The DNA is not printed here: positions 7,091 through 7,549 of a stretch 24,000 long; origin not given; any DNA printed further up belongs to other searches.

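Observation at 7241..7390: Cytosine-5 methyltransferase carries an N-terminal module resembling a ribbon-helix-helix domain, facing the divergent endonuclease promoter region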

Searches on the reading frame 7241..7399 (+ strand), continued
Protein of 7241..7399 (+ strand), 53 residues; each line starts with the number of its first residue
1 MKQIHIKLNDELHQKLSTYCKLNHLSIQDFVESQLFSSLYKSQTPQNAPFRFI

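Call 32: search_protein_families(library=pfam, proteins=[P0125, P0127, P0128, P0129, P0132, P0139, P0140, P0169, P0181, P0210], max_evalue=0.01)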
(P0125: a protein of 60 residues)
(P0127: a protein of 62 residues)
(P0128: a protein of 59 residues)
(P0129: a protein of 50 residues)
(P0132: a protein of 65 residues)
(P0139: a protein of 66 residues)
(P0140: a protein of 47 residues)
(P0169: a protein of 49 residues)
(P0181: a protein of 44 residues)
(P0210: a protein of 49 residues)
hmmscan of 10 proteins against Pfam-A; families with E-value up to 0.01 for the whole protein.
P0125 (60 aa): 5 families
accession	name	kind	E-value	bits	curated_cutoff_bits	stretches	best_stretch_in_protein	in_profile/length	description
PF05534.18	HicB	-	0.00023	21.5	21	1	15-48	18-51/51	HicB family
PF12441.14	CopG_antitoxin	-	0.0018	19.4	28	1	13-47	41-75/79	CopG antitoxin of type II toxin-antitoxin system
PF23807.1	RHH_10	-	0.0022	18.7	27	1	14-45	23-54/84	Ribbon-helix-helix protein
PF22513.2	FitA-like_RHH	-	0.0046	17.3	27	1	20-44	7-31/39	Antitoxin FitA-like, ribbon-helix-helix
PF09386.16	ParD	-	0.0083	17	27.3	1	17-55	4-42/80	Antitoxin ParD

P0127 (62 aa): 6 families
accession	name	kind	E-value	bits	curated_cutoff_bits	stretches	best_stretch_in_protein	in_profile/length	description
PF05534.18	HicB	-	3e-06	27.5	21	1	4-41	14-51/51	HicB family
PF23807.1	RHH_10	-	0.00069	20.3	27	1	6-39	22-55/84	Ribbon-helix-helix protein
PF12441.14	CopG_antitoxin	-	0.001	20.2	28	1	5-43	40-78/79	CopG antitoxin of type II toxin-antitoxin system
PF22513.2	FitA-like_RHH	-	0.0054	17.1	27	1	14-42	8-36/39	Antitoxin FitA-like, ribbon-helix-helix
PF09386.16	ParD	-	0.0075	17.1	27.3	1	10-48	4-42/80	Antitoxin ParD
PF00775.27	Dioxygenase_C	-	0.0085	16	27.3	1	3-55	114-167/182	Dioxygenase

P0128 (59 aa): 3 families
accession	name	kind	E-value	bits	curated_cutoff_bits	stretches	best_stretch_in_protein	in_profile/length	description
PF05534.18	HicB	-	9.6e-09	35.5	21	1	4-49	6-51/51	HicB family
PF23807.1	RHH_10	-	2.2e-05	25.1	27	1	6-49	14-57/84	Ribbon-helix-helix protein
PF12441.14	CopG_antitoxin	-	0.00014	23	28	1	12-51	39-78/79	CopG antitoxin of type II toxin-antitoxin system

P0129 (50 aa): 3 families
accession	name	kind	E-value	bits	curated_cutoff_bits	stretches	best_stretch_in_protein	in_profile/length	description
PF05534.18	HicB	-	0.0018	18.6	21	1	2-36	17-51/51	HicB family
PF12441.14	CopG_antitoxin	-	0.0038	18.4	28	1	2-38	42-78/79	CopG antitoxin of type II toxin-antitoxin system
PF09274.16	ParG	-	0.0049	17.4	21.4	1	2-41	34-73/76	ParG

P0132 (65 aa): 3 families
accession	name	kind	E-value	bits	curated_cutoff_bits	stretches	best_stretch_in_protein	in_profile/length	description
PF09386.16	ParD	-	6.1e-05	23.8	27.3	1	1-43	1-46/80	Antitoxin ParD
PF22513.2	FitA-like_RHH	-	0.0028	18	27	1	7-34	7-34/39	Antitoxin FitA-like, ribbon-helix-helix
PF05534.18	HicB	-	0.0029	17.9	21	1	3-35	19-51/51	HicB family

P0139 (66 aa): 2 families
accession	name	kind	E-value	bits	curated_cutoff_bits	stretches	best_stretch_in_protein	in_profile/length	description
PF05534.18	HicB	-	0.0028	18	21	1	4-38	17-51/51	HicB family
PF22513.2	FitA-like_RHH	-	0.0052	17.1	27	1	11-41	8-38/39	Antitoxin FitA-like, ribbon-helix-helix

P0140 (47 aa): 5 families
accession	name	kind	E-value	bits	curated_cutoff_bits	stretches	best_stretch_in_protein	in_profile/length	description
PF09274.16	ParG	-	6.3e-05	23.5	21.4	1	2-42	34-74/76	ParG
PF22513.2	FitA-like_RHH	-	0.00043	20.6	27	1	8-38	7-37/39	Antitoxin FitA-like, ribbon-helix-helix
PF12441.14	CopG_antitoxin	-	0.0029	18.8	28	1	2-38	42-78/79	CopG antitoxin of type II toxin-antitoxin system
PF05534.18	HicB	-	0.0049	17.2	21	1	3-36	18-51/51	HicB family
PF23807.1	RHH_10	-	0.0062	17.2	27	1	3-39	24-60/84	Ribbon-helix-helix protein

P0169 (49 aa): 5 families
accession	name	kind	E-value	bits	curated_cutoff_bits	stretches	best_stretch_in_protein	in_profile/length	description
PF05534.18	HicB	-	0.00073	19.8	21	1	4-36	18-50/51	HicB family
PF23807.1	RHH_10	-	0.00096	19.8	27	1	5-38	25-58/84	Ribbon-helix-helix protein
PF09274.16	ParG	-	0.0011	19.5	21.4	1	3-44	34-75/76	ParG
PF09386.16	ParD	-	0.0032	18.3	27.3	1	3-37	1-36/80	Antitoxin ParD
PF22513.2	FitA-like_RHH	-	0.0059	17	27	1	10-37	8-35/39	Antitoxin FitA-like, ribbon-helix-helix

P0181 (44 aa): 3 families
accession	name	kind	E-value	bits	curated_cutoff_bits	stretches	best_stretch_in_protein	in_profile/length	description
PF21983.2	NikA-like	-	0.00039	21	27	1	2-36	5-39/72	Mobilization protein NikA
PF22513.2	FitA-like_RHH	-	0.00054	20.3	27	1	6-36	5-36/39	Antitoxin FitA-like, ribbon-helix-helix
PF19807.5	DUF6290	-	0.0011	19.5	27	1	1-42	1-42/72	Family of unknown function (DUF6290)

P0210 (49 aa): 5 families
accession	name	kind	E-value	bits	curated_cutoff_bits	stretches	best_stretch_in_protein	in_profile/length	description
PF05534.18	HicB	-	0.00039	20.7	21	1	4-37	18-51/51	HicB family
PF09274.16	ParG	-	0.001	19.6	21.4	1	4-44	35-75/76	ParG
PF20605.4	Antitox_RHH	-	0.0019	18.8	27.2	1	13-39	14-40/50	Antitoxin-like ribbon-helix-helix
PF23807.1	RHH_10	-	0.002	18.8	27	1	5-40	25-60/84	Ribbon-helix-helix protein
PF12441.14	CopG_antitoxin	-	0.0076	17.4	28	1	3-39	42-78/79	CopG antitoxin of type II toxin-antitoxin system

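Call 33: search_protein_families(library=ncbifam, proteins=[P0125, P0127, P0128, P0129, P0132, P0139, P0140, P0169, P0181, P0210], max_evalue=0.01)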
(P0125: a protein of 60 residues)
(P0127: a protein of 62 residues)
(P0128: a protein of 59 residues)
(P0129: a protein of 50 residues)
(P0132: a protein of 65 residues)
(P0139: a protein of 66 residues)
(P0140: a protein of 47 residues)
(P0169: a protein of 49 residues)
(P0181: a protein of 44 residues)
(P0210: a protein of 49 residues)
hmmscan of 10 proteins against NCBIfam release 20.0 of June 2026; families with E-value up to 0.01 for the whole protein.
P0125 (60 aa): 1 family
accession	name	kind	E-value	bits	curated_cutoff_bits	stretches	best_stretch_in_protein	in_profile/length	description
NF052617.1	slr0373_blue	equivalog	0.0001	22.2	100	1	16-54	5-43/113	slr0373 family blue light stress response protein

P0127 (62 aa): 1 family
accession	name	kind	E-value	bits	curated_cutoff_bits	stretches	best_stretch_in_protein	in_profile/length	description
NF052617.1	slr0373_blue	equivalog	2.3e-06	27.6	100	1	8-57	4-53/113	slr0373 family blue light stress response protein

P0128 (59 aa): 1 family
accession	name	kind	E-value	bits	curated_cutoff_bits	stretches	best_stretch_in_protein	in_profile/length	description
NF052617.1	slr0373_blue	equivalog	0.0048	16.9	100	1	16-53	4-41/113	slr0373 family blue light stress response protein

P0129 (50 aa): 0 families

P0132 (65 aa): 1 family
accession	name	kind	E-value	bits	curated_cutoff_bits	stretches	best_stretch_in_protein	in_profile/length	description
NF052617.1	slr0373_blue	equivalog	0.0085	16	100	1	4-39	6-41/113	slr0373 family blue light stress response protein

P0139 (66 aa): 0 families

P0140 (47 aa): 1 family
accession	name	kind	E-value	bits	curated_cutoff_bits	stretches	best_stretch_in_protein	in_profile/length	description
NF052617.1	slr0373_blue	equivalog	0.00052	20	100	1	3-42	4-43/113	slr0373 family blue light stress response protein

P0169 (49 aa): 1 family
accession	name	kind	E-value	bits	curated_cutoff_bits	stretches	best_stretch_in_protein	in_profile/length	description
NF052617.1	slr0373_blue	equivalog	2.9e-05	24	100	1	5-46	5-46/113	slr0373 family blue light stress response protein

P0181 (44 aa): 2 families
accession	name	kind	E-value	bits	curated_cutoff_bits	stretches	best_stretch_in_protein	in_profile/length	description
NF046040.1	RelB_antitoxin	equivalog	0.0044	17.3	50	1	4-42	1-39/69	type II toxin-antitoxin system RelB family antitoxin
NF008671.0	PRK11675.1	equivalog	0.0075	16.7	62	1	3-40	52-89/95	LexA regulated protein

P0210 (49 aa): 1 family
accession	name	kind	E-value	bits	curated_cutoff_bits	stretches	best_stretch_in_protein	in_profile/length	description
NF052617.1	slr0373_blue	equivalog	0.00045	20.2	100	1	6-45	6-45/113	slr0373 family blue light stress response protein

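Call 48: search_dna_similar(query=window:7241-7369:+, collection=plasmids, mode=protein, max_evalue=1, max_rows=40)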
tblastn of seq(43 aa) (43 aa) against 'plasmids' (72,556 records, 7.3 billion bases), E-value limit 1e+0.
Records with a match: 5; places in all: 5; records where one place covers at least 80% of the query: 0.
Best place of each record, by identity: <60% 5.
By first word of the organism name: Escherichia 4; Salmonella 1.
By predicted mobility (MOB-suite, as given by PLSDB): mobilizable 4; non-mobilizable 1.
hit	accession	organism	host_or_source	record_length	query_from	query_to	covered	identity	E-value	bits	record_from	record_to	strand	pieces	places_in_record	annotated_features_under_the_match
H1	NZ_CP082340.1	Salmonella enterica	Correlophus ciliatus,Faeces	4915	2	31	70%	50.0%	8e-1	32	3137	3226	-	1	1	toxin-antitoxin system HicB family antitoxin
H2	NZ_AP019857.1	Escherichia coli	Homo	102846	2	31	70%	50.0%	8e-1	32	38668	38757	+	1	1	toxin-antitoxin system HicB family antitoxin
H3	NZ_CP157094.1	Escherichia coli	culture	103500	2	31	70%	50.0%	8e-1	32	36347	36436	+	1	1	toxin-antitoxin system HicB family antitoxin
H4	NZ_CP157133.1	Escherichia coli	culture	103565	2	31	70%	50.0%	8e-1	32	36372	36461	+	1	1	toxin-antitoxin system HicB family antitoxin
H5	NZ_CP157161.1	Escherichia coli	culture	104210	2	31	70%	50.0%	8e-1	32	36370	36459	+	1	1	toxin-antitoxin system HicB family antitoxin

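Call 49: search_dna_similar(query=window:7241-7369:+, collection=phages, mode=protein, max_evalue=1, max_rows=40)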
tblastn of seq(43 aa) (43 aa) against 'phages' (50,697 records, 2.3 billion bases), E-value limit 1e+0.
No match.

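Call 50: get_annotated_region(hit=H1, flank=2500)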
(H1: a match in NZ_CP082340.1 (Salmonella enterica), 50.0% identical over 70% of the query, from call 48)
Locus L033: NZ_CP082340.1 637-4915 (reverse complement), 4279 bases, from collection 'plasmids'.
description: Salmonella enterica subsp. enterica strain IBG7b4 plasmid pIBG7b4.2, complete sequence
organism: Salmonella enterica (NCBI taxid 59201)
taxonomy: Bacteria; Pseudomonadota; Gammaproteobacteria; Enterobacterales; Enterobacteriaceae; Salmonella; Salmonella enterica
host: -; source: Correlophus ciliatus,Faeces; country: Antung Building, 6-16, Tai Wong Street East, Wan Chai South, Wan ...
typing (MOB-suite, as given by PLSDB): non-mobilizable; replicon rep_cluster_2373
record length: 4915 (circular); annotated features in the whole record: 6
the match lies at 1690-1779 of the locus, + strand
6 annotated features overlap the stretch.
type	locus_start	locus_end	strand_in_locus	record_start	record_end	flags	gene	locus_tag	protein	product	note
CDS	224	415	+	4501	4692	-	-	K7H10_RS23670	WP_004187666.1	Rop family plasmid primer RNA-binding protein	-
CDS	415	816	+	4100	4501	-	-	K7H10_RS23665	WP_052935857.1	helix-turn-helix domain-containing protein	-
CDS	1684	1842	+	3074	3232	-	-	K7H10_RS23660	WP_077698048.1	toxin-antitoxin system HicB family antitoxin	-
CDS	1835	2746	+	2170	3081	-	-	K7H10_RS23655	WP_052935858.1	site-specific DNA-methyltransferase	GO:0009307 - DNA restriction-modification system [Evidence IEA]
CDS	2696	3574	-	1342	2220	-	-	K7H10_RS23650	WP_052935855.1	hypothetical protein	-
CDS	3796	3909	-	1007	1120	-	-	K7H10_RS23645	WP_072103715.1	replication initiation protein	-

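Call 51: get_annotated_region(hit=H2, flank=3000)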
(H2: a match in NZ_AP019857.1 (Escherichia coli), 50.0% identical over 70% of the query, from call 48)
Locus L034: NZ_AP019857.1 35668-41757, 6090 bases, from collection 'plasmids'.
description: Escherichia coli O8:H8 strain 16F5M1D1 plasmid p16F5M1D101, complete sequence
organism: Escherichia coli (NCBI taxid 2027293)
taxonomy: Bacteria; Pseudomonadota; Gammaproteobacteria; Enterobacterales; Enterobacteriaceae; Escherichia; Escherichia coli
host: -; source: Homo; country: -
typing (MOB-suite, as given by PLSDB): mobilizable; replicon IncFIB,rep_cluster_2358
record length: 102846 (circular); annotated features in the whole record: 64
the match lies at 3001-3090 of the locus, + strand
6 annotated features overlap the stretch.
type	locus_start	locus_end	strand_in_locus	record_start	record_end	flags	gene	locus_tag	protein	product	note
CDS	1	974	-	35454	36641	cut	-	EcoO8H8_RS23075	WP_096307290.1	Tn3 family transposase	-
CDS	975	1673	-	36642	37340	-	-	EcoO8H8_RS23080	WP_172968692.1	hypothetical protein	-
CDS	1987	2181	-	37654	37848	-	-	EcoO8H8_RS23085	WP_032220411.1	Rop family plasmid primer RNA-binding protein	-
CDS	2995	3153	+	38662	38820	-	-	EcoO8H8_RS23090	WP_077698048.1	toxin-antitoxin system HicB family antitoxin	-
CDS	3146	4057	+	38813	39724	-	-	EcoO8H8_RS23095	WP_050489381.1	site-specific DNA-methyltransferase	GO:0009307 - DNA restriction-modification system [Evidence IEA]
CDS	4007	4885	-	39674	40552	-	-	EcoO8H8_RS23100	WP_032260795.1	hypothetical protein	-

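Call 54: search_protein_families(library=pfam, proteins=[L033:1684-1839:+, L033:1835-2743:+, L033:2699-3574:-], max_evalue=0.01)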
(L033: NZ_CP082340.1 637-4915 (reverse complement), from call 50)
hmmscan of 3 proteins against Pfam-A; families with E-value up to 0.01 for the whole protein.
L033:1684-1839:+ (52 aa): 4 families
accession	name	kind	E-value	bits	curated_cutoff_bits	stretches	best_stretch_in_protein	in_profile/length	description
PF05534.18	HicB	-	2e-05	24.8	21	1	3-36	18-51/51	HicB family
PF21983.2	NikA-like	-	0.00049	20.6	27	1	3-38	5-40/72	Mobilization protein NikA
PF23807.1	RHH_10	-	0.0011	19.7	27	1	4-34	25-55/84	Ribbon-helix-helix protein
PF09386.16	ParD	-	0.003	18.4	27.3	1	4-37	3-36/80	Antitoxin ParD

L033:1835-2743:+ (303 aa): 5 families
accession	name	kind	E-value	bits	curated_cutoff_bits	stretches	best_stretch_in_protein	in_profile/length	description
PF01555.25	N6_N4_Mtase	-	6.3e-58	196.8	26.7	1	25-278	1-220/221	DNA methylase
PF08241.18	Methyltransf_11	-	8.9e-05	23.5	21.2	0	54-77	71-94/95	Methyltransferase domain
PF09445.16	Methyltransf_15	-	0.0011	19.1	22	0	8-50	53-96/165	RNA cap guanine-N2 methyltransferase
PF13847.12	Methyltransf_31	-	0.0017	18.5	27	0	241-285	5-52/145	Methyltransferase domain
PF13649.12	Methyltransf_25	-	0.0051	17.9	27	0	243-285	1-45/97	Methyltransferase domain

L033:2699-3574:- (292 aa): 0 families

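Call 79: search_protein_families(library=pfam, proteins=[L003:1924-3081:+, L004:2494-3642:+, L005:2151-3185:+, L006:2066-3208:+, L007:2385-3590:+, L011:5170-6333:+, L016:825-2042:+, L011:55-2601:+], max_evalue=0.001)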
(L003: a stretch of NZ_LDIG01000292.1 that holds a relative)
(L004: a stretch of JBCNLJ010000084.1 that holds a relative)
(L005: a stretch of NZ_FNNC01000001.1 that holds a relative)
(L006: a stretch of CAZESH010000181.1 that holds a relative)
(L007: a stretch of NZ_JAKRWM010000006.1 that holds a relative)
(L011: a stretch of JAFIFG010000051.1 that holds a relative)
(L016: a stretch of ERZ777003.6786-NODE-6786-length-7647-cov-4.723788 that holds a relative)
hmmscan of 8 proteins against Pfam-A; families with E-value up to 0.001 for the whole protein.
L003:1924-3081:+ (386 aa): 2 families
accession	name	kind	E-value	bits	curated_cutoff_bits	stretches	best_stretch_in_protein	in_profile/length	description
PF09019.17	EcoRII-C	-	2.6e-62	210.2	25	1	215-378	1-165/165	EcoRII C terminal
PF09217.15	EcoRII-N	-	3.9e-26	92.1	25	1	16-135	6-141/154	Restriction endonuclease EcoRII, N-terminal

L004:2494-3642:+ (383 aa): 2 families
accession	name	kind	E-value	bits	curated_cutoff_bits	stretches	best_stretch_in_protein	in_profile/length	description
PF09019.17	EcoRII-C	-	9.1e-63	211.7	25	1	215-378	1-165/165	EcoRII C terminal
PF09217.15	EcoRII-N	-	7.4e-26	91.2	25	1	16-135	6-141/154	Restriction endonuclease EcoRII, N-terminal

L005:2151-3185:+ (345 aa): 0 families

L006:2066-3208:+ (381 aa): 2 families
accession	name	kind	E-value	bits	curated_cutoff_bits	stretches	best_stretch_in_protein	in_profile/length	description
PF09019.17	EcoRII-C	-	3.9e-63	212.9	25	1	212-375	1-165/165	EcoRII C terminal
PF09217.15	EcoRII-N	-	4.4e-27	95.2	25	1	15-133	5-139/154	Restriction endonuclease EcoRII, N-terminal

L007:2385-3590:+ (402 aa): 2 families
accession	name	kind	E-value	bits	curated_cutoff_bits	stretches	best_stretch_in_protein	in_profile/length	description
PF09019.17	EcoRII-C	-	2.9e-60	203.5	25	1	233-396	1-165/165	EcoRII C terminal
PF09217.15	EcoRII-N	-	2.8e-23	82.9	25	1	34-151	7-140/154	Restriction endonuclease EcoRII, N-terminal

L011:5170-6333:+ (388 aa): 2 families
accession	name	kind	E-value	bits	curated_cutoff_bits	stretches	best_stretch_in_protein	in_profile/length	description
PF09019.17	EcoRII-C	-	1.1e-62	211.5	25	1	217-380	1-165/165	EcoRII C terminal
PF09217.15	EcoRII-N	-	2.8e-29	102.3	25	1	18-136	6-140/154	Restriction endonuclease EcoRII, N-terminal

L016:825-2042:+ (406 aa): 1 family
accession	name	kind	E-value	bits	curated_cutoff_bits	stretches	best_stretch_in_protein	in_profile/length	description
PF09019.17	EcoRII-C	-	7.7e-71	238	25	1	229-397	1-165/165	EcoRII C terminal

L011:55-2601:+ (849 aa): 0 families

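Call 85: find_homologous_proteins(query=A1, max_evalue=0.001)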
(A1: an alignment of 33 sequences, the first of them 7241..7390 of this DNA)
Query A1 (33 sequences) (50 aa, profile of the alignment): 3 proteins with E <= 0.001 among 104 candidates.
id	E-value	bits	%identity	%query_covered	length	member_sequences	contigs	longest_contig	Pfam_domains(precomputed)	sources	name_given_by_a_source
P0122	1.0e-15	75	35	86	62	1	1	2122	-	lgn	-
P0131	1.3e-11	62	44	78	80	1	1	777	PF00145.24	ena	-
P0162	2.7e-10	58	38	68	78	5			-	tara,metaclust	tara:strand:+ start:315 stop:551 length:237 start_codon:yes stop_codon:yes gene_type:complete|metacl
